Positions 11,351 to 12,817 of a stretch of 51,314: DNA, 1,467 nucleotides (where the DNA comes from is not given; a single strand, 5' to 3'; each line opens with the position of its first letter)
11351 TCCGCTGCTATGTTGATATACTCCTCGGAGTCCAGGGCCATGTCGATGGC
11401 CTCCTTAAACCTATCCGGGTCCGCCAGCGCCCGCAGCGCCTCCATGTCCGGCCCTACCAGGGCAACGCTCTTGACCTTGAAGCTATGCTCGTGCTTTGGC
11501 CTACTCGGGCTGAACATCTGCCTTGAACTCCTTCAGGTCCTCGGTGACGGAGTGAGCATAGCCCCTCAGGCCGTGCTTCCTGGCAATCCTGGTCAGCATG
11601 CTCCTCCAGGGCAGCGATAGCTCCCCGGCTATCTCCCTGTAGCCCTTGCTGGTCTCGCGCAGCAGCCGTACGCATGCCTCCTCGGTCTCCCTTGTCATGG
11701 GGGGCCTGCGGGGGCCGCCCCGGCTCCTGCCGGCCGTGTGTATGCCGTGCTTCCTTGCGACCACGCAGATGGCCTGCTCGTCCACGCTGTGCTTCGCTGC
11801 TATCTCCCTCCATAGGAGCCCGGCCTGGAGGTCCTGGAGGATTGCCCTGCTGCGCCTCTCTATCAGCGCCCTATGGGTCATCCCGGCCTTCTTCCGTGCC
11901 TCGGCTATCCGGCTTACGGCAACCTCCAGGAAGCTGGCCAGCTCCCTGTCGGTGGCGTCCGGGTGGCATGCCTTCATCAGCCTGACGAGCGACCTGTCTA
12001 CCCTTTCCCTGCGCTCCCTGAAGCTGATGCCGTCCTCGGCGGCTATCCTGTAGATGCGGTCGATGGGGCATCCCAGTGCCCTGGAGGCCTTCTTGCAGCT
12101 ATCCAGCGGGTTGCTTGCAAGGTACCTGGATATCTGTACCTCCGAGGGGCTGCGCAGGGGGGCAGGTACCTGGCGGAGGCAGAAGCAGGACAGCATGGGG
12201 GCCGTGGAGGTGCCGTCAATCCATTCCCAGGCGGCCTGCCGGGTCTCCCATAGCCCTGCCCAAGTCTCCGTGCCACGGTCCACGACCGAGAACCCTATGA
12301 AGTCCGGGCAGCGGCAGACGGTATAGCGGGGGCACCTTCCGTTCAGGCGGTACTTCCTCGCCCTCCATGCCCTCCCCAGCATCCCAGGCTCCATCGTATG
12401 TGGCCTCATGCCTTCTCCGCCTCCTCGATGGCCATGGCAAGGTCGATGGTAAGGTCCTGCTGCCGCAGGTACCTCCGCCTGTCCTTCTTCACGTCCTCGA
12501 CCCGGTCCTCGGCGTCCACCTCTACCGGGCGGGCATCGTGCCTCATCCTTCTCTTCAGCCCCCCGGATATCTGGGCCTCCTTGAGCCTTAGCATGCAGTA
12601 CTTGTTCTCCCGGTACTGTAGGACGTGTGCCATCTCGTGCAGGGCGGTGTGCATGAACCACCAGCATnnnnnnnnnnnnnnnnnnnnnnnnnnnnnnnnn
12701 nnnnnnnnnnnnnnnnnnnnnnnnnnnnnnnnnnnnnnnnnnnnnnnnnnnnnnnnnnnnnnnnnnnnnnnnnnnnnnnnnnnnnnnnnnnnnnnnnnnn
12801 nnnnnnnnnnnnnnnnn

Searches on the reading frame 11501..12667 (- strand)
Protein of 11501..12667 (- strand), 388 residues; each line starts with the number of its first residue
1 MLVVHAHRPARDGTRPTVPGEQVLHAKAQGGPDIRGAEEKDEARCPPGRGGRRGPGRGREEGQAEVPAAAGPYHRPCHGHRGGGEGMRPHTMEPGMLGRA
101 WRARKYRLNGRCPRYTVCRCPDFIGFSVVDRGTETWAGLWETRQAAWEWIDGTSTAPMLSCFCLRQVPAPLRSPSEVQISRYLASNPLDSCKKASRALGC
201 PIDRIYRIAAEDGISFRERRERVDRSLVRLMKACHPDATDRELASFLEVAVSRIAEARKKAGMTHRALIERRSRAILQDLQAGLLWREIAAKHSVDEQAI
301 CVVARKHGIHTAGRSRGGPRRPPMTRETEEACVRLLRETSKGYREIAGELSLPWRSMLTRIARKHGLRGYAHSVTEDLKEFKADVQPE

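Call 24: search_protein_families(library=pfam, proteins=[window:11501-12667:-], max_evalue=0.01)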
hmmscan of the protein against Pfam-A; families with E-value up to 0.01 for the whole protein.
window:11501-12667:- (388 aa): 1 family
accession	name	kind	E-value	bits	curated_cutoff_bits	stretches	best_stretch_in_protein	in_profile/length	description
PF13384.12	HTH_23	-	0.0054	17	24.6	0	271-301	6-35/50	Homeodomain-like domain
